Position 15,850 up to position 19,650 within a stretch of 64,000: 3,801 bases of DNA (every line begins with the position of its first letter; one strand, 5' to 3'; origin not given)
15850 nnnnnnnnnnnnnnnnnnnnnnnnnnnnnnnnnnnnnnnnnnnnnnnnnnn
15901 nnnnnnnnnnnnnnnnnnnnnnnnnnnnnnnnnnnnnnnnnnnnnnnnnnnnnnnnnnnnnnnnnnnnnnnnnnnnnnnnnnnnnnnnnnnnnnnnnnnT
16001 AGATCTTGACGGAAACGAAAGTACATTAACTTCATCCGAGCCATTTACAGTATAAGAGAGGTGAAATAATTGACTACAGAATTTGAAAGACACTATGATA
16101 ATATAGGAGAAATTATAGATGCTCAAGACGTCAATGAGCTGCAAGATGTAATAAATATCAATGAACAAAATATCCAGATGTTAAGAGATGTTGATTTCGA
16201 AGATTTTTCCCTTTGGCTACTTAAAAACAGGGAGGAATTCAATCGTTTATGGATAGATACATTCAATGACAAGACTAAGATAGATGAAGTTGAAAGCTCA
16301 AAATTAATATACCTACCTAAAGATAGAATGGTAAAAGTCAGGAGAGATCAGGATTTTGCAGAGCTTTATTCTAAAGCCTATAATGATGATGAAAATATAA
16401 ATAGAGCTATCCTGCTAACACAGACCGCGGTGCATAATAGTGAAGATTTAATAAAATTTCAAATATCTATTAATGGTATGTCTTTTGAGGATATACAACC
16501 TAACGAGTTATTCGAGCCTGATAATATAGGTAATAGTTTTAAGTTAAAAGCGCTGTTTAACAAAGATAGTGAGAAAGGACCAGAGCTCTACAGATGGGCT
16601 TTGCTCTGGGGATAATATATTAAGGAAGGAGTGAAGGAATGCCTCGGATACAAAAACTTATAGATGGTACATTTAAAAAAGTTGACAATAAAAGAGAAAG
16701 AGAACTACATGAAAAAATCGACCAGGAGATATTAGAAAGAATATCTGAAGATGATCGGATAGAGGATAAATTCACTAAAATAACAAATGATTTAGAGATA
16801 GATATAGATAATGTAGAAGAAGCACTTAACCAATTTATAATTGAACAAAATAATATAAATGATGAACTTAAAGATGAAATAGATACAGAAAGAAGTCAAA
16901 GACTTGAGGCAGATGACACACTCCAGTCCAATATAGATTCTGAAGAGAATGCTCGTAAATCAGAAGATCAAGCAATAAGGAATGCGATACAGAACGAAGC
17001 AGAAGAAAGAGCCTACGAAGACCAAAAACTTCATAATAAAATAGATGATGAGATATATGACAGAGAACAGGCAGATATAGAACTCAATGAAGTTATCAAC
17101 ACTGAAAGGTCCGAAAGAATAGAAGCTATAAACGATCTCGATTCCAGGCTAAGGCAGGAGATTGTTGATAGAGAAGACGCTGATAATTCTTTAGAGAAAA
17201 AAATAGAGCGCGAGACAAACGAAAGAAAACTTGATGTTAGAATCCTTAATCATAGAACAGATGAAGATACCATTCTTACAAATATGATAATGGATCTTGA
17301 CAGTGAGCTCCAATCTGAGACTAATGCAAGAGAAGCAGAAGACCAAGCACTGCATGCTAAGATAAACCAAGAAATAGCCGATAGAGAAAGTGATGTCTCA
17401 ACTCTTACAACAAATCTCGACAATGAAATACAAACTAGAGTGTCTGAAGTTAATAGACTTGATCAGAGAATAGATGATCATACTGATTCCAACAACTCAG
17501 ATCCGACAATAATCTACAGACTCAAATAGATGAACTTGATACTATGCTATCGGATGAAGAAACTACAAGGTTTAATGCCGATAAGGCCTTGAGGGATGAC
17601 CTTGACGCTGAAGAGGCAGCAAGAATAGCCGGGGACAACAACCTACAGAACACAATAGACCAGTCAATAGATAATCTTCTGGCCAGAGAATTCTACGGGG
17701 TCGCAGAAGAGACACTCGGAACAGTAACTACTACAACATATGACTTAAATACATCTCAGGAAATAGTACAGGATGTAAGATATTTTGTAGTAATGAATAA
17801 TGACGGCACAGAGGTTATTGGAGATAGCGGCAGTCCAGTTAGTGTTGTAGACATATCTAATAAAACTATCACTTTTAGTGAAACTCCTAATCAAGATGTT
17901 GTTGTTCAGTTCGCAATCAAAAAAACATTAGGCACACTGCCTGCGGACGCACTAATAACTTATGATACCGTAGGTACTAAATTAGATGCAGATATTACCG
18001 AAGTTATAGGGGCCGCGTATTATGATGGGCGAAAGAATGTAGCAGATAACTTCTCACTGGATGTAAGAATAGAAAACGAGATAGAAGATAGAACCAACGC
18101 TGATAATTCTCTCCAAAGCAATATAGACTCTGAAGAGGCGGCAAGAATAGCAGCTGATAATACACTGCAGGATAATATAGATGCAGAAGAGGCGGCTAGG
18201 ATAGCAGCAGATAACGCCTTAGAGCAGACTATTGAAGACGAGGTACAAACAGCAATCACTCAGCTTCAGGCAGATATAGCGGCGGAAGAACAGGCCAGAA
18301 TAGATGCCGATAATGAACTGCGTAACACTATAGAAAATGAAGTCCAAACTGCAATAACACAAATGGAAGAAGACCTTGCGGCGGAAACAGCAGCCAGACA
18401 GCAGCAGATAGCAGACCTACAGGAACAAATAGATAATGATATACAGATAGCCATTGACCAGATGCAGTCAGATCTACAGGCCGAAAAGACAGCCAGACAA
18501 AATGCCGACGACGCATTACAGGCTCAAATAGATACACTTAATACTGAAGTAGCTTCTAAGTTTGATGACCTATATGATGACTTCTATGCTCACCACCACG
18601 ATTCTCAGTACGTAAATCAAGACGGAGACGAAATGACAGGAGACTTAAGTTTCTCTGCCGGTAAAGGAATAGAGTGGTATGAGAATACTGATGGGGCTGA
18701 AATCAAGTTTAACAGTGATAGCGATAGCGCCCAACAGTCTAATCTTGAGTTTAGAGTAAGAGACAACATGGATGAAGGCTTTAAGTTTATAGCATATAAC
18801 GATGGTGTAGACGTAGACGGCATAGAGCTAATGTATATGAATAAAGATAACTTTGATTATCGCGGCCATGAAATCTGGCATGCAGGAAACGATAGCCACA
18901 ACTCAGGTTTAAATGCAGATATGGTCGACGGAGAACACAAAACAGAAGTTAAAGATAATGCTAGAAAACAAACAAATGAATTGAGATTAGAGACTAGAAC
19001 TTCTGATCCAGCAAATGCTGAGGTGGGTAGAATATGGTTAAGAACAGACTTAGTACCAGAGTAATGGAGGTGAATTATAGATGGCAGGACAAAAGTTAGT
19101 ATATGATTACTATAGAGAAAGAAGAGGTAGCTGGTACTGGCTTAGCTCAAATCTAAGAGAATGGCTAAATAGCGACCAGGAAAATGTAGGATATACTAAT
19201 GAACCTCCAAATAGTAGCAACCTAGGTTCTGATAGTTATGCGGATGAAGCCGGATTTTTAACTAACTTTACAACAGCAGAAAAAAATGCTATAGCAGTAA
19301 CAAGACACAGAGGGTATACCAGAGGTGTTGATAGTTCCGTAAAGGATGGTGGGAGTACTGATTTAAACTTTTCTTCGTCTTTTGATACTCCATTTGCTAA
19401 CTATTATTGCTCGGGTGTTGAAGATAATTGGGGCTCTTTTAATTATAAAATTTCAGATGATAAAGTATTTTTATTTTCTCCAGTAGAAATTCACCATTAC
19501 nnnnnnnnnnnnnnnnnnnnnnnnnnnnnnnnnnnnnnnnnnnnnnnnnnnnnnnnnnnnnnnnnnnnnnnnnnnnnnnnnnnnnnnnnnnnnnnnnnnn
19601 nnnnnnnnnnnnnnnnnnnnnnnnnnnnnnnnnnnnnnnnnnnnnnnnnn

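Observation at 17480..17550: The coiled-coil fiber gene is split: the repeat array continues in the −1 frame across the 16639/17544 ORF boundary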

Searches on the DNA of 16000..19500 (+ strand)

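Call 4: search_dna_similar(query=window:16000-19500:+, collection=phages, mode=near, max_rows=20)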
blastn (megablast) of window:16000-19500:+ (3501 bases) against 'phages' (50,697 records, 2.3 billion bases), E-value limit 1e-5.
No match.
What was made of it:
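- Tried and rejected: Near-identical DNA in the cultured-phage collection: none (call 4).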

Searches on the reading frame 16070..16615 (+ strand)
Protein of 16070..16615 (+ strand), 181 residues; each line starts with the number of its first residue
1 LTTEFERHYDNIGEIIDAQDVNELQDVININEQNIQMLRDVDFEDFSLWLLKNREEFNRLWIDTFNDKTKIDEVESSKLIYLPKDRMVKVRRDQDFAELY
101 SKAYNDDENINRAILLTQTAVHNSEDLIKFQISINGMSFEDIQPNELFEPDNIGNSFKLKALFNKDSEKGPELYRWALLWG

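Call 5: search_protein_families(library=pfam, proteins=[window:16070-16615:+], max_evalue=0.01)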
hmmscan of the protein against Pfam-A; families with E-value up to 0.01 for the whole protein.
window:16070-16615:+ (181 aa): 0 families

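Call 6: search_protein_families(library=phrogs, proteins=[window:16070-16615:+], max_evalue=0.001)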
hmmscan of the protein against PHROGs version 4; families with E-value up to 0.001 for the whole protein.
window:16070-16615:+ (181 aa): 0 families

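Call 24: find_encoding_contigs(protein=window:16070-16615:+, flank=10000, max_places=10)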
Protein window:16070-16615:+ (181 aa): 5 contigs read that carry it; 5 places shown.
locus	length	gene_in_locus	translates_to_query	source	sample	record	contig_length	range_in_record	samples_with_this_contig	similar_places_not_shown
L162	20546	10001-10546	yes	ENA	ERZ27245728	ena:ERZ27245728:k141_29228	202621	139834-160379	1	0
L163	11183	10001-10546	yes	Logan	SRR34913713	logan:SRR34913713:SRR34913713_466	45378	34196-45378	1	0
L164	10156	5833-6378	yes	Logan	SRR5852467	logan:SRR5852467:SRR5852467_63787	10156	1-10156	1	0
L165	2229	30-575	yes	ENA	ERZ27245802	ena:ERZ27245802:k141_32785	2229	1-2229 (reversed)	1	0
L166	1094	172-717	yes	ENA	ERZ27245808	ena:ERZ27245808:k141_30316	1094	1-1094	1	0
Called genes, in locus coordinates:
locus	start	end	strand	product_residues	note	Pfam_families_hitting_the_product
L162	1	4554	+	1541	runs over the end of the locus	PF09134:Invasin_D3 (faint), PF02369:Big_1 (weak)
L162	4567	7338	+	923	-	PF00092:VWA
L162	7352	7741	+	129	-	-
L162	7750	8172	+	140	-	-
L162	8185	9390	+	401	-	PF09343:DUF2460 (weak)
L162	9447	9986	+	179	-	PF06486:DUF1093 (faint)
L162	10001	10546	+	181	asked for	-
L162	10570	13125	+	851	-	-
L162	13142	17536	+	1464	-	PF19789:DUF6273 (weak), PF19077:Big_13 (faint), PF24893:DUF7743 (faint), PF00041:fn3 (weak)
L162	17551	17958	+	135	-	-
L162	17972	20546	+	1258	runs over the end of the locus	PF17803:Cadherin_4 (faint), PF17892:Cadherin_5 (faint), PF17963:Big_9 (weak)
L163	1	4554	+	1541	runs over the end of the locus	PF09134:Invasin_D3 (faint), PF02369:Big_1 (weak)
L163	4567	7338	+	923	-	PF00092:VWA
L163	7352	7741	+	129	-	-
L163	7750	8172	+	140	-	-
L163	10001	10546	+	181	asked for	-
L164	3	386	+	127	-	?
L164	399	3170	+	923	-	PF00092:VWA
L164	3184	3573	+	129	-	-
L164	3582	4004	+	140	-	-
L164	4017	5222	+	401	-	PF09343:DUF2460 (weak)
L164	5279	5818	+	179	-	PF06486:DUF1093 (faint)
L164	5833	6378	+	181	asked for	-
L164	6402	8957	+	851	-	-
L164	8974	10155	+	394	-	?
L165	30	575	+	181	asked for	-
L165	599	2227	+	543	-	?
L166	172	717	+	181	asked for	-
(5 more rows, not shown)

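Call 43: find_related_loci(query=L162:10570-13122:+, collection=genome_contigs, flank=10000)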
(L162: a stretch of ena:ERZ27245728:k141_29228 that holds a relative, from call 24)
Query L162:10570-13122:+ (851 aa) in genome_contigs; peptide patterns used: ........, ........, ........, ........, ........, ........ (x = any residue, [..] = any of these).
21 stretches matched a pattern, but none encodes a relative of the query by tblastn (E <= 1e-3).
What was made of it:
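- Tried and rejected: GTDB genomes: no relative of the fibre (call 43).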

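Call 51: search_solved_structures(query=L162:10570-13122:+, max_evalue=0.01, show_alignments=1)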
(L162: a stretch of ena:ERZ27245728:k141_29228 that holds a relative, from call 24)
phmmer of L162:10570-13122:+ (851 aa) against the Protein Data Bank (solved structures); distinct sequences matched with E-value up to 0.01: 2.
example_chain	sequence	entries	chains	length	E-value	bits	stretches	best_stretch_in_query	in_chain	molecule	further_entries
9l9p_S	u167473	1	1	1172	1.4e-08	37.3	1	496-688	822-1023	Putative tail fiber protein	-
5yvq_A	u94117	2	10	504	5e-05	25.5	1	701-763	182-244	Tail fiber protein S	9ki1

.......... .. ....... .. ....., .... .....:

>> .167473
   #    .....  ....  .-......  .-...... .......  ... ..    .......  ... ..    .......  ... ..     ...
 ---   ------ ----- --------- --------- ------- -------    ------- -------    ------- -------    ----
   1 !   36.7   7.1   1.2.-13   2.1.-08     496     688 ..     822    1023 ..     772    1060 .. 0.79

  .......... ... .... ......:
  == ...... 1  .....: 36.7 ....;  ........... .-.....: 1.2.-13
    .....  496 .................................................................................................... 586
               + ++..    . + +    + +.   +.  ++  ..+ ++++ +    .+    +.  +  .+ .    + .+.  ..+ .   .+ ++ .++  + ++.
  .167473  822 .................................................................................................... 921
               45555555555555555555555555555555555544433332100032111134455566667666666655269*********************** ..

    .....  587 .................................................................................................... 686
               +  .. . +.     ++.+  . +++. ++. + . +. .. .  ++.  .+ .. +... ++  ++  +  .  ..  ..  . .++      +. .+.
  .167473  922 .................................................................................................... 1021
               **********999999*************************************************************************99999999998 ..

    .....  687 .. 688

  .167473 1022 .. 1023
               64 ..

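Call 52: search_protein_families(library=phrogs, proteins=[L162:10570-13122:+], max_evalue=0.001)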
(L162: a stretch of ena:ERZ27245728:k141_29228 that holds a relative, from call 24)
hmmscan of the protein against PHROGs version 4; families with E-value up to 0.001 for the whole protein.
L162:10570-13122:+ (851 aa): 2 families
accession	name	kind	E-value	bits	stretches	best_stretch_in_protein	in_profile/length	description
phrog_19567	-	tail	5.7e-09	35.5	1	701-793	754-844/1379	tail fiber protein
phrog_2589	-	tail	8.3e-05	20.1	1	522-696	820-1009/3686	tail protein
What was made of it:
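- On Phage tail fibre with alpha-helical coiled-coil shaft: phrog_19567 E 5.7e-9; 9l9p_S E 1.4e-8; 5yvq_A E 5e-5 (calls 51, 52).
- Closest known: Solved phage tail fibres: 9l9p_S. Same: PHROG E 5.7e-9 (calls 51, 52).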

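Call 61: search_dna_similar(query=L162:10570-13122:+, collection=phages, mode=protein, max_rows=12, max_evalue=1e-8)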
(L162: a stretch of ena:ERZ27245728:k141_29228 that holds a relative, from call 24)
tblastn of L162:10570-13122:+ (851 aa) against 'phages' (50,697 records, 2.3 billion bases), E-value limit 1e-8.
No match.
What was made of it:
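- Closest known: Large myoviruses of Bacillota: Moorella phage MTATph1. Different: No DNA-level similarity and no detectable fibre homologue in the phage collection (calls 4, 61).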

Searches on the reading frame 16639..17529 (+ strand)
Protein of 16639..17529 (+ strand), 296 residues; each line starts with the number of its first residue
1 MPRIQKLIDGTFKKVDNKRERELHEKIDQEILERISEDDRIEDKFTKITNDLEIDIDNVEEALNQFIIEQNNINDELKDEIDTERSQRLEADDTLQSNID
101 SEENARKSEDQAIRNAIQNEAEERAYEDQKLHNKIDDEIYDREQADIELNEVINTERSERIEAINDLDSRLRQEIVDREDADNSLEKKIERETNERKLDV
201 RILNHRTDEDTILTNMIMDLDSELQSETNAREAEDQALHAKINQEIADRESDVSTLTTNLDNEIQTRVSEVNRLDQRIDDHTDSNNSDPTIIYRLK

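Call 5: search_protein_families(library=pfam, proteins=[window:16639-17529:+], max_evalue=0.01)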
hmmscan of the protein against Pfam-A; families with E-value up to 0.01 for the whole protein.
window:16639-17529:+ (296 aa): 0 families

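Call 6: search_protein_families(library=phrogs, proteins=[window:16639-17529:+], max_evalue=0.001)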
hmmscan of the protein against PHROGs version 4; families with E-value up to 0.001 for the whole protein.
window:16639-17529:+ (296 aa): 1 family
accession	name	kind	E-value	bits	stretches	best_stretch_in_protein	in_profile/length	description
phrog_2824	-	head and packaging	1.5e-05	24.2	1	128-211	152-234/1151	virion structural protein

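Call 7: find_encoding_contigs(protein=window:16639-17529:+, flank=3000, max_places=10)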
Protein window:16639-17529:+ (296 aa): no gene with exactly this product is on record in the collection.

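Call 23: list_cluster_members(proteins=[P0001, window:16639-17526:+, window:16070-16612:+, window:19081-22827:+])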
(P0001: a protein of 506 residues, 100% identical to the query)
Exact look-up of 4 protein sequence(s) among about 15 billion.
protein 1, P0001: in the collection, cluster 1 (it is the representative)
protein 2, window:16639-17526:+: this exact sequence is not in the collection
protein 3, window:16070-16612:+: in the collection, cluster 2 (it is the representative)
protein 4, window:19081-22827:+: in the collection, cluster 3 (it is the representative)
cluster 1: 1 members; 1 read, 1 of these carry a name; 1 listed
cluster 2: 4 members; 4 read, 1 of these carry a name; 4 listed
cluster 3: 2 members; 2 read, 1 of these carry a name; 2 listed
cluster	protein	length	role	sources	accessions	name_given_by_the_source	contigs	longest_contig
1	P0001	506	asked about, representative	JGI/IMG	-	hypothetical protein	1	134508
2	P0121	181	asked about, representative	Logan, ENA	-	-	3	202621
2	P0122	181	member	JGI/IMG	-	hypothetical protein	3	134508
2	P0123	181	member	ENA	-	-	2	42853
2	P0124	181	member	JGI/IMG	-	-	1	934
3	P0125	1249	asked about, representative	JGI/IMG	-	hypothetical protein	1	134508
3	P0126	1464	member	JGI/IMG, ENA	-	-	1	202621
